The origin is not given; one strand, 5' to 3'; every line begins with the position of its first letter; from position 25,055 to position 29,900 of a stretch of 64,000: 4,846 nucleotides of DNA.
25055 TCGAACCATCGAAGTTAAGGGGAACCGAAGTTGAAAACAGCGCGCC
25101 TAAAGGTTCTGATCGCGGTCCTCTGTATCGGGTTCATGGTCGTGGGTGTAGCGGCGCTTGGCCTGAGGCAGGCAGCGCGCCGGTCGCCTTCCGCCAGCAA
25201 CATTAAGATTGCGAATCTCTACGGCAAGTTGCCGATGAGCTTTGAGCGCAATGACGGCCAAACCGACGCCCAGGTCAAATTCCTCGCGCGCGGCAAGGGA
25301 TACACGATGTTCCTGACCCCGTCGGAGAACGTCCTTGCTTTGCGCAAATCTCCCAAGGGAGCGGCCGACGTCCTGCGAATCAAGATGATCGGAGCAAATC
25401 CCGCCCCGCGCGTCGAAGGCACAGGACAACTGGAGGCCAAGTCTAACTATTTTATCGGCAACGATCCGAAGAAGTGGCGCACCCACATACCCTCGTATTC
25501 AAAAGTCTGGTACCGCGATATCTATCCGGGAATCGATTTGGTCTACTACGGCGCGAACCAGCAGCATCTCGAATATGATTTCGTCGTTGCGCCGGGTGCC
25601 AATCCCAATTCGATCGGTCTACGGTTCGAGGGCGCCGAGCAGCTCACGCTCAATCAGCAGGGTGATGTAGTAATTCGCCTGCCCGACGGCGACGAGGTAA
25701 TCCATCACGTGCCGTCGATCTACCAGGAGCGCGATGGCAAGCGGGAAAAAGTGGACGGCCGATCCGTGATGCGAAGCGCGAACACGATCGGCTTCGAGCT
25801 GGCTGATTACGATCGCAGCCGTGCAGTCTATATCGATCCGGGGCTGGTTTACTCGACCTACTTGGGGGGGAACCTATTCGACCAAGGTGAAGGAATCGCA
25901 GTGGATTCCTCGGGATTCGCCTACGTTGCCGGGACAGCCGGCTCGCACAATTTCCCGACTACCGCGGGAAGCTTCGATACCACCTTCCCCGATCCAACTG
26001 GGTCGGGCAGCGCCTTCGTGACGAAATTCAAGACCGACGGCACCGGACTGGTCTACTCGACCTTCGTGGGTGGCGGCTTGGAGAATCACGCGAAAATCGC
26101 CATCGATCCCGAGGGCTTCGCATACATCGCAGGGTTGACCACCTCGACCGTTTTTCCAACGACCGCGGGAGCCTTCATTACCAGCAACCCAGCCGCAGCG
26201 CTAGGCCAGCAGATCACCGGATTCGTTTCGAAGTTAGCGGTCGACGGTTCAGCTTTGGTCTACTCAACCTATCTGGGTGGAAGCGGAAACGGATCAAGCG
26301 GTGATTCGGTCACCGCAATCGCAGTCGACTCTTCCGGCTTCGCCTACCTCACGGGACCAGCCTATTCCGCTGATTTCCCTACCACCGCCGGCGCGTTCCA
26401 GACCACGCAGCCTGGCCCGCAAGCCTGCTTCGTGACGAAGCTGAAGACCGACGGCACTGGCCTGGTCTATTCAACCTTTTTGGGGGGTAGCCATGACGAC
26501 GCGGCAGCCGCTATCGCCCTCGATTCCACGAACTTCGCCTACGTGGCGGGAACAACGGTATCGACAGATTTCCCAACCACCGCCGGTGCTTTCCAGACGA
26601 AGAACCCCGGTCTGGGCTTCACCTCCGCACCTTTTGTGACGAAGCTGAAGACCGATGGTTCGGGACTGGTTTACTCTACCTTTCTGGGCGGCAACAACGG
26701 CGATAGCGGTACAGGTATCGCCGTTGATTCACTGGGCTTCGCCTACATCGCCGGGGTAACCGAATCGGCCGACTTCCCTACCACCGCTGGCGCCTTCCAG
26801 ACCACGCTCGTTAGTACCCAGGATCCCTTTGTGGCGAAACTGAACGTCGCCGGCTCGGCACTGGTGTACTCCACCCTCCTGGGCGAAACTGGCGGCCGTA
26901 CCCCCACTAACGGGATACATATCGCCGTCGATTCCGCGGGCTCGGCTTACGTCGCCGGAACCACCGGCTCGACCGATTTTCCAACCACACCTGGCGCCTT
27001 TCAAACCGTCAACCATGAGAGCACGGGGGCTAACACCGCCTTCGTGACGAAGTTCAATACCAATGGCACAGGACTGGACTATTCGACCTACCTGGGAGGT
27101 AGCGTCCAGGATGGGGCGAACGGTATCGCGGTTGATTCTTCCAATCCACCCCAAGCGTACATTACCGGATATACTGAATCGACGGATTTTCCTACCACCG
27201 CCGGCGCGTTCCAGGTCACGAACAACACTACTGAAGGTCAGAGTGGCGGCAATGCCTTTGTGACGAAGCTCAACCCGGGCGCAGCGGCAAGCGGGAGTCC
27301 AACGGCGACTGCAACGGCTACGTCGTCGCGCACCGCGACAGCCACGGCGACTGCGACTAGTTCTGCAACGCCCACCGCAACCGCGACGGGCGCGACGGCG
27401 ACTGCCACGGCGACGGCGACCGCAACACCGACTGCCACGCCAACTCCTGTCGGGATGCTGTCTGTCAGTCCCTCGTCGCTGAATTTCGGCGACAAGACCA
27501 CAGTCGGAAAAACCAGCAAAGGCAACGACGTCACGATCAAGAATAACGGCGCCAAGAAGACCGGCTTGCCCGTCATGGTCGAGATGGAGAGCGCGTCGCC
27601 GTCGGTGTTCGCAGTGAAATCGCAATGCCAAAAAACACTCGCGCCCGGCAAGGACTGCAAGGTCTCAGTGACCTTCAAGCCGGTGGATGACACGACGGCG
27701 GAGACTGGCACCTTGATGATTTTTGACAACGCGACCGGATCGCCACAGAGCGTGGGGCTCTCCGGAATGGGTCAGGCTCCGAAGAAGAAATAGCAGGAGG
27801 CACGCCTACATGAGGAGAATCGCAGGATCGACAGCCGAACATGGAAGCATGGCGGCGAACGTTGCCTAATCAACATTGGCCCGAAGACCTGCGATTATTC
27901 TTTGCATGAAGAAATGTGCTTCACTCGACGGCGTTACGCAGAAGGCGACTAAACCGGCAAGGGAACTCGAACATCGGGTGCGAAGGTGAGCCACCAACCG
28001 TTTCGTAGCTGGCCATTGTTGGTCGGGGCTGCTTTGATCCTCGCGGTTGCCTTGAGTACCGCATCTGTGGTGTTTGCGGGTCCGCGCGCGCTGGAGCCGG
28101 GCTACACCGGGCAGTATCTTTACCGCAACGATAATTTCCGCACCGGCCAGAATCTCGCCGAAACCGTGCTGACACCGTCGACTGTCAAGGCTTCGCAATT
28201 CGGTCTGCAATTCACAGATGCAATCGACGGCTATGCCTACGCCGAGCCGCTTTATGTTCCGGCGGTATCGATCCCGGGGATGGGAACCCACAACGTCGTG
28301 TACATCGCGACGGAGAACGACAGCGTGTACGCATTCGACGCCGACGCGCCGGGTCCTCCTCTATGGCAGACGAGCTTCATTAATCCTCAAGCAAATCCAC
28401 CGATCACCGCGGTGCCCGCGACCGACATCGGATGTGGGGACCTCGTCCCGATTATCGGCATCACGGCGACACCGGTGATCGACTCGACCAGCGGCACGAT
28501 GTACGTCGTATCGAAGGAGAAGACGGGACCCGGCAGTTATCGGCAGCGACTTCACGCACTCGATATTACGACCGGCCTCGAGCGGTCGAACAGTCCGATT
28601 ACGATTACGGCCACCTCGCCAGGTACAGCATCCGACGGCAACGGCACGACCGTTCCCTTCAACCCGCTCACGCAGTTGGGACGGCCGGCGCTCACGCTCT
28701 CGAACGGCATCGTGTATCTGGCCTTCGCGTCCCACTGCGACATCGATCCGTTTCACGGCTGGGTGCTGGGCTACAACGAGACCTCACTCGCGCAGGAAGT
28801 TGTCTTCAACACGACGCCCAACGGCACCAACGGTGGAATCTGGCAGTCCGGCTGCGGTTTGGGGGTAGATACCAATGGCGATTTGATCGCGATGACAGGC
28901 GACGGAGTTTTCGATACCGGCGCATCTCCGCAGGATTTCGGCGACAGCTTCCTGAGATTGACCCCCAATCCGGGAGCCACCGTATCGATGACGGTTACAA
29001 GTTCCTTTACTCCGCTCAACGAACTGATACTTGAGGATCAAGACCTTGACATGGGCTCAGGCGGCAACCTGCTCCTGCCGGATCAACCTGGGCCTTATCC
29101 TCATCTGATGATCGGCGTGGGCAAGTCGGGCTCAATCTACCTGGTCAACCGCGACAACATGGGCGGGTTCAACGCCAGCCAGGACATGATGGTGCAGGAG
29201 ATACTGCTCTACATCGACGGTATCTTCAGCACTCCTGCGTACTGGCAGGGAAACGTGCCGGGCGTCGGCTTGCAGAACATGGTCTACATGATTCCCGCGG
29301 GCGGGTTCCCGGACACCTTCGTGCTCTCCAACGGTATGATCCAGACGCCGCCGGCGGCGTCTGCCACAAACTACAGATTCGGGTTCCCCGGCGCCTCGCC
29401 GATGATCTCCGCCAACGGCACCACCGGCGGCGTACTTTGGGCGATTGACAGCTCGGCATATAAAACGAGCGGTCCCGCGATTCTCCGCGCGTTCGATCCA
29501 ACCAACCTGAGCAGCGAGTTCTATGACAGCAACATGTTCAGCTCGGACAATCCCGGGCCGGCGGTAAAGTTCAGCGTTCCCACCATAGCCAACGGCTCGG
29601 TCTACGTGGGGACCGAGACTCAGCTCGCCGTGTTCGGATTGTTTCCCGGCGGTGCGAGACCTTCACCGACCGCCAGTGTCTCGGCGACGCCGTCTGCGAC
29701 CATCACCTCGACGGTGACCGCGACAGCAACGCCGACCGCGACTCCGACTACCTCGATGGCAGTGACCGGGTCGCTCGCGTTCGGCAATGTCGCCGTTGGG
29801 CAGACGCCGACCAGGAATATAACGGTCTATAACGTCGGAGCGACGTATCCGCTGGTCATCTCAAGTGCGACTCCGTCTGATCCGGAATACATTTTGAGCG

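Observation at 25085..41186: Island of four giant secreted proteins built from one modular grammar: head - hyper-Thr/Ala linker - Ig-like tail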

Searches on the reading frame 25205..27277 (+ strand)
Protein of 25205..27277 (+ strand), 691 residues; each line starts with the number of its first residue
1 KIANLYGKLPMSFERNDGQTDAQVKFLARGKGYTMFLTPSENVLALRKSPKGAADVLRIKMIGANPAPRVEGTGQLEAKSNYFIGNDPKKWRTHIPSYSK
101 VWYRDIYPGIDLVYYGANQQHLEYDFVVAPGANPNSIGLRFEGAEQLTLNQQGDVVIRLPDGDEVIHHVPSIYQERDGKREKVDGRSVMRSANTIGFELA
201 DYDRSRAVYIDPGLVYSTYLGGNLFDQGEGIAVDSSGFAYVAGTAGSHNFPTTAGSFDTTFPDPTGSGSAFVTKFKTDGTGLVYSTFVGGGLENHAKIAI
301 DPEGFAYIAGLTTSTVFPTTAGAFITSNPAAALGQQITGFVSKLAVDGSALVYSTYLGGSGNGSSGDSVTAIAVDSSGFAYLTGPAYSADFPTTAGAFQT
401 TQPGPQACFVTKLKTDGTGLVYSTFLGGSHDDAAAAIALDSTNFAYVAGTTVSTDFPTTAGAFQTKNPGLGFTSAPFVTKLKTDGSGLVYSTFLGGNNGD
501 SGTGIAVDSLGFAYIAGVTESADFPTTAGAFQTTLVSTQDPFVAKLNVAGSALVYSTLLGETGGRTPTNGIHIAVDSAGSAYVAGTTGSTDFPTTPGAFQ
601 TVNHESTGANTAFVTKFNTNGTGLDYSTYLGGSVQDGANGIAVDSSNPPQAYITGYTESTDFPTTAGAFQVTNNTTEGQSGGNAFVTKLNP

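Call 65: find_related_loci(query=window:25205-27277:+, collection=genome_contigs, flank=8000)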
Query window:25205-27277:+ (691 aa) in genome_contigs; peptide patterns used: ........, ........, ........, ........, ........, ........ (x = any residue, [..] = any of these).
476 stretches matched a pattern; 410 encode a relative of the query (tblastn E <= 1e-3); the best 80 are kept; 79 distinct loci.
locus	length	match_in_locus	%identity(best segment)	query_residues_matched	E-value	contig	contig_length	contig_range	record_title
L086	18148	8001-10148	57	1-690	0e+0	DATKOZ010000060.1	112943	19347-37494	MAG TPA_asm: Candidatus Binataceae bacterium isolate SMAG_U14778 k141_4508236, whole genome shotgun sequence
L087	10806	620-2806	50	1-691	0e+0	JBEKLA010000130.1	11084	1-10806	MAG: Candidatus Binataceae bacterium isolate SPRUCE 35 SPRUCE_35_130, whole genome shotgun sequence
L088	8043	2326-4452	50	1-691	0e+0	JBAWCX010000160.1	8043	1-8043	MAG: Candidatus Binatus sp. isolate MFD09556_ilm_asm_bin15 k127_31205, whole genome shotgun sequence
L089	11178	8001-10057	54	2-690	0e+0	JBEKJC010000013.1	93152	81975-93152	MAG: Candidatus Binataceae bacterium isolate SPRUCE 314 SPRUCE_314_13, whole genome shotgun sequence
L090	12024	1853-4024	48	1-691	0e+0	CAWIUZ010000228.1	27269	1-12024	MAG: uncultured Acidobacteriota bacterium isolate MFD03323.bin.2.49 genome assembly, contig: contig_199878, whole genome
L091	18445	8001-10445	47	1-691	0e+0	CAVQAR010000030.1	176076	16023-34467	MAG: uncultured delta proteobacterium isolate MFD09286.bin.2.47 genome assembly, contig: contig_69203, whole genome shot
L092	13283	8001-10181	48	8-689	0e+0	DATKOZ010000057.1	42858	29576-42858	MAG TPA_asm: Candidatus Binataceae bacterium isolate SMAG_U14778 k141_4112132, whole genome shotgun sequence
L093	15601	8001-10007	49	6-691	3e-178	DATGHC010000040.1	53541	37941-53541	MAG TPA_asm: Candidatus Acidiferrales bacterium isolate SMAG_U9770 k141_2043741, whole genome shotgun sequence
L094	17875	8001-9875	54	2-691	3e-177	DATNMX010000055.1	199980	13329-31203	MAG TPA_asm: Candidatus Dormiibacterota bacterium isolate SMAG_U11490 k141_120812, whole genome shotgun sequence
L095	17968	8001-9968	48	8-689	3e-174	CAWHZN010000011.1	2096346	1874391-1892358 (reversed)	MAG: uncultured Parachlamydiaceae bacterium isolate MFD04434.bin.2.30 genome assembly, contig: contig_5942, whole genome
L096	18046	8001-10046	49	1-691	3e-173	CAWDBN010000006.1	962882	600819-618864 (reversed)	MAG: uncultured Acidobacteriaceae bacterium isolate MFD01716.bin.1.159 genome assembly, contig: contig_29497, whole geno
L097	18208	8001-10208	47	1-690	3e-173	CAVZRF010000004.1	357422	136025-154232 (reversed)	MAG: uncultured Acidobacteriaceae bacterium isolate MFD09671.bin.2.113 genome assembly, contig: contig_10457, whole geno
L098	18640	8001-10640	46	6-690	2e-172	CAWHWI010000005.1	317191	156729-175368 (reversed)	MAG: uncultured delta proteobacterium isolate MFD04463.bin.1.219 genome assembly, contig: contig_95006, whole genome sho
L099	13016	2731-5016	46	2-689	4e-170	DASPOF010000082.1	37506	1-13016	MAG TPA_asm: Candidatus Binataceae bacterium isolate SMAG_U12140 k141_1351342, whole genome shotgun sequence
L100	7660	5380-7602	45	1-691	1e-169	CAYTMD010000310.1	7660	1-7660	MAG TPA_asm: uncultured Acidobacteriota bacterium isolate binchicken_co3_23 genome assembly, contig: NODE_31332_length_7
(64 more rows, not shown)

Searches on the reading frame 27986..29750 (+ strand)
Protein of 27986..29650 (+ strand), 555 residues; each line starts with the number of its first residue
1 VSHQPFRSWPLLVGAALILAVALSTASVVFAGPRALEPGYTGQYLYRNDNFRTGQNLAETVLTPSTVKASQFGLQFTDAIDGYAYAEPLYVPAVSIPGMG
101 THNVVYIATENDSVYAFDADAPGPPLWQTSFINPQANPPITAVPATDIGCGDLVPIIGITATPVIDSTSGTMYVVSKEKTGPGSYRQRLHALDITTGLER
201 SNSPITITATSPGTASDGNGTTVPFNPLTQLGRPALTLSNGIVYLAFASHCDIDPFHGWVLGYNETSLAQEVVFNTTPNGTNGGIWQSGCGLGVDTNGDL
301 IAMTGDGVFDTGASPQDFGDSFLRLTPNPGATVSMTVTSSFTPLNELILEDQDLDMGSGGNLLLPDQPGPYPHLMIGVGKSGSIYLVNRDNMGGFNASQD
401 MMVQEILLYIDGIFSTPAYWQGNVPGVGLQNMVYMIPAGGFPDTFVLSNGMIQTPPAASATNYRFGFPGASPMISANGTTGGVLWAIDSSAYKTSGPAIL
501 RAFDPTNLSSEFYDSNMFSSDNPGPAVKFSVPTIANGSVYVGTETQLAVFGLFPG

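Call 14: find_related_loci(query=window:27986-29750:+, collection=genome_contigs, flank=10000)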
Query window:27986-29750:+ (588 aa) in genome_contigs; peptide patterns used: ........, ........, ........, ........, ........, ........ (x = any residue, [..] = any of these).
36 stretches matched a pattern; 4 encode a relative of the query (tblastn E <= 1e-3); 4 distinct loci.
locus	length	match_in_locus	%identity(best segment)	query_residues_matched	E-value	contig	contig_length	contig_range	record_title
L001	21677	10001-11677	93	1-558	0e+0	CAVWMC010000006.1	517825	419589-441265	MAG: uncultured delta proteobacterium isolate MFD04463.bin.1.288 genome assembly, contig: contig_31874, whole genome sho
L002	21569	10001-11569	71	36-558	0e+0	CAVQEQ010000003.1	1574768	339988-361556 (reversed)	MAG: uncultured delta proteobacterium isolate MFD04434.bin.1.46 genome assembly, contig: contig_3119, whole genome shotg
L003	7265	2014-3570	47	47-555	3e-135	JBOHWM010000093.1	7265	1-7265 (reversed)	MAG: Candidatus Binataceae bacterium isolate TC-S_metabat2.bin.135 k127_3547961, whole genome shotgun sequence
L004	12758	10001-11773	45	7-588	3e-134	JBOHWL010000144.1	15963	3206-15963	MAG: Candidatus Binataceae bacterium isolate TC-S_metabat2.bin.194 k127_5239220, whole genome shotgun sequence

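Call 22: search_solved_structures(query=window:27986-29650:+, max_evalue=0.01)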
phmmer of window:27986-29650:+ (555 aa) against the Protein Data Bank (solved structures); distinct sequences matched with E-value up to 0.01: 0.

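Call 31: search_protein_families(library=pfam, proteins=[window:27986-29650:+], max_evalue=1)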
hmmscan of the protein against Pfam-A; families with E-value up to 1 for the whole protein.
window:27986-29650:+ (555 aa): 1 family
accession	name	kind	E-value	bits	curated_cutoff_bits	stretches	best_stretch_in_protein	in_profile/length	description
PF13360.13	PQQ_2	-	0.096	12.8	27.6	0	98-139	30-69/233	Outer membrane protein assembly factor BamB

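Call 33: find_homologous_proteins(query=window:28079-29650:+, max_evalue=0.00001)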
Query window:28079-29650:+ (524 aa): 7991 proteins with E <= 0.00001 among 8000 candidates; the best 120 are listed.
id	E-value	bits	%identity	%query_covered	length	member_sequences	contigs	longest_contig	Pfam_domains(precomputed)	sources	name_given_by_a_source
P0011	0.0e+0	1134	95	100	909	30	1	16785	PF22073.3,PF15780.12,PF07610.18,PF24507.2,PF24499.2,PF12371.15,PF22544.3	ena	-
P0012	0.0e+0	1091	91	100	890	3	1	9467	PF22073.3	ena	-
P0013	0.0e+0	1068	89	100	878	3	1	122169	PF22073.3,PF15780.12,PF07610.18,PF12371.15,PF22544.3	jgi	-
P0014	8.8e-258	874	74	99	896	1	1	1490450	PF22073.3,PF15780.12,PF07610.18,PF22544.3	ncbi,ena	-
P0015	2.9e-257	873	74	99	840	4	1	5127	PF22073.3,PF15780.12,PF12371.15,PF22544.3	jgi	jgi:hypothetical protein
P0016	2.8e-256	869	75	100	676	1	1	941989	PF22073.3,PF15780.12,PF22544.3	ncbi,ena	-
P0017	5.6e-255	865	74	100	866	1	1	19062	PF22073.3,PF24771.4,PF15780.12,PF07610.18,PF22066.3,PF24507.2,PF12371.15,PF22544.3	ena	-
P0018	1.4e-254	864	73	100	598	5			-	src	-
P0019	1.0e-252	858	72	100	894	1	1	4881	PF22073.3,PF15780.12,PF07610.18,PF22544.3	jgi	jgi:Abnormal spindle-like microcephaly-assoc'd, ASPM-SPD-2-Hydin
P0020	1.5e-252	857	73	99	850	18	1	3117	PF22073.3,PF24771.4,PF15780.12,PF07610.18,PF22066.3,PF12371.15,PF22544.3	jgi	jgi:Abnormal spindle-like microcephaly-assoc'd, ASPM-SPD-2-Hydin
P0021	8.0e-252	855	73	100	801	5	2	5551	PF22073.3,PF15780.12,PF07610.18,PF22066.3,PF12371.15,PF22544.3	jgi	jgi:hypothetical protein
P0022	1.9e-251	853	73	100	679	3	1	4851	PF22073.3,PF15780.12,PF22544.3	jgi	jgi:hypothetical protein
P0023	2.3e-251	853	73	100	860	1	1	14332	PF22073.3,PF15780.12,PF12371.15,PF22544.3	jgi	jgi:Abnormal spindle-like microcephaly-assoc'd, ASPM-SPD-2-Hydin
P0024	4.8e-251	852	72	100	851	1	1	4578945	PF22073.3,PF15780.12,PF12371.15,PF22544.3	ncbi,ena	-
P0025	1.3e-250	851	72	100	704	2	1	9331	-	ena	-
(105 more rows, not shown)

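Call 52: predict_structure(alignment_id=A2)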
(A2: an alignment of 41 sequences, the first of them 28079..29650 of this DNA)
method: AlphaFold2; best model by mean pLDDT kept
length: 524 residues; sequences in the alignment: 41
mean_pLDDT: 79.5   pTM: 0.86
mean pLDDT of the five models: 79.5, 79.0, 78.4, 77.9, 77.8
residues with pLDDT >= 90: 151; 70-90: 256; 50-70: 85; < 50: 32
segments of 3 or more residues with pLDDT < 50: 1-19, 25-35
pLDDT, mean of each block of 10 residues (from residue 1): 27 38 50 54 94 88 95 94 96 97 92 82 81 89 93 93 97 92 57 78 81 80 70 94 70 68 84 67 69 84 81 68 62 83 83 86 79 84 78 75 86 89 88 73 60 85 89 81 86 86 85 93 69
secondary structure, 60 per line:
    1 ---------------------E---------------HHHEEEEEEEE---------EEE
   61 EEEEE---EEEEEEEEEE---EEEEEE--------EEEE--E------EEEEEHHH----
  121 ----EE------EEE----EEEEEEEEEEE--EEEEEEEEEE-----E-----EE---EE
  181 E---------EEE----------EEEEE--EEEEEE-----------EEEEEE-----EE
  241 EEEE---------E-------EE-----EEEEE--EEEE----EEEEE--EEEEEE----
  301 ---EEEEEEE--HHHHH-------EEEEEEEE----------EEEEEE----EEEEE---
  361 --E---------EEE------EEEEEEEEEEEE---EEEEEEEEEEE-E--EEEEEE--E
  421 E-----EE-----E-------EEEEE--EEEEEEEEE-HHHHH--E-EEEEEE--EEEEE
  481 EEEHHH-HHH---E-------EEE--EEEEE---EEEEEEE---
elements in order: E41-48 E58-65 E69-78 E82-87 E96-99 E109-113 E133-135 E140-150 E153-162 E179-181 E191-193 E204-208 E211-216 E228-233 E239-244 E269-273 E276-279 E284-288 E291-296 E304-310 H313-317 E325-332 E343-348 E353-357 E373-375 E382-393 E397-407 E412-417 E442-446 E449-457 H459-463 E468-473 E476-483 E502-504 E507-511 E515-521

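Call 56: fold_search(model_id=the predicted structure, library=pdb)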
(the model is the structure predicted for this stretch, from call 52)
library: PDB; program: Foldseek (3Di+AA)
matches with E <= 10: 985; with E <= 0.001: 320
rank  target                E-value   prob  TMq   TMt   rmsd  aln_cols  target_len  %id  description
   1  6zcv                  4.6e-10  1.00  0.53  0.50   9.5       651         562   11  Crystal structure of lanthanide-dependent alcohol dehydrogenase PedH from Pseudomonas putida KT2440 (released 2020-07-15)
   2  1kv9                  6.4e-10  1.00  0.52  0.43   8.1       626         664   13  Structure at 1.9 A Resolution of a Quinohemoprotein Alcohol Dehydrogenase from Pseudomonas putida HK5 (released 2002-07-10)
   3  7wmk                  2.1e-09  1.00  0.52  0.49  11.5       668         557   12  PQQ-dependent alcohol dehydrogenase complexed with PQQ (released 2022-09-07)
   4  4aah_A                2.3e-09  1.00  0.56  0.51   8.3       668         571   13  METHANOL DEHYDROGENASE FROM METHYLOPHILUS W3A1 (released 1996-12-07)
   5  6oc5_A                3.4e-09  1.00  0.54  0.50  11.3       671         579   12  Lanthanide-dependent methanol dehydrogenase XoxF from Methylobacterium extorquens, in complex with Lanthanum (released 2020-05-13)
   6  1w6s_A                4.1e-09  1.00  0.57  0.51  11.3       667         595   12  The high resolution structure of methanol dehydrogenase from methylobacterium extorquens (released 2004-12-21)
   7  1w6s_C                4.1e-09  1.00  0.54  0.48  10.1       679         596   13  The high resolution structure of methanol dehydrogenase from methylobacterium extorquens (released 2004-12-21)
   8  1h4i_A                4.3e-09  1.00  0.53  0.47  12.3       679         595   12  Methylobacterium extorquens methanol dehydrogenase (released 2001-06-14)
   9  6zcw                  5.2e-09  1.00  0.53  0.50   9.1       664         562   11  Crystal structure of lanthanide-dependent alcohol dehydrogenase PedH from Pseudomonas putida KT2440 (released 2020-07-15)
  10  7cqy_C                7.6e-09  1.00  0.44  0.55   9.6       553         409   13  Tetrathionate hydrolase from Acidithiobacillus ferrooxidans mutant - D325N (released 2021-01-27)
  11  6dam                  8.0e-09  1.00  0.52  0.49   8.7       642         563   12  Crystal structure of lanthanide-dependent methanol dehydrogenase XoxF from Methylomicrobium buryatense 5G (released 2018-09-05)
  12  4mae_A                8.4e-09  1.00  0.53  0.49  10.8       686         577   12  Methanol dehydrogenase from Methylacidiphilum fumariolicum SolV (released 2013-09-18)
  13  7evf                  1.1e-08  1.00  0.45  0.61  10.4       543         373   16  Plant growth-promoting factor YxaL mutant from Bacillus velezensis - T175W/S213G/W215A (released 2022-01-12)
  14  4pk1                  1.3e-08  1.00  0.48  0.51   7.3       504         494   11  Structure of BamB fused to a BamA POTRA domain fragment (released 2014-12-10)
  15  2d0v_A                1.4e-08  1.00  0.57  0.51   8.5       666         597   11  Crystal structure of methanol dehydrogenase from Hyphomicrobium denitrificans (released 2006-08-09)
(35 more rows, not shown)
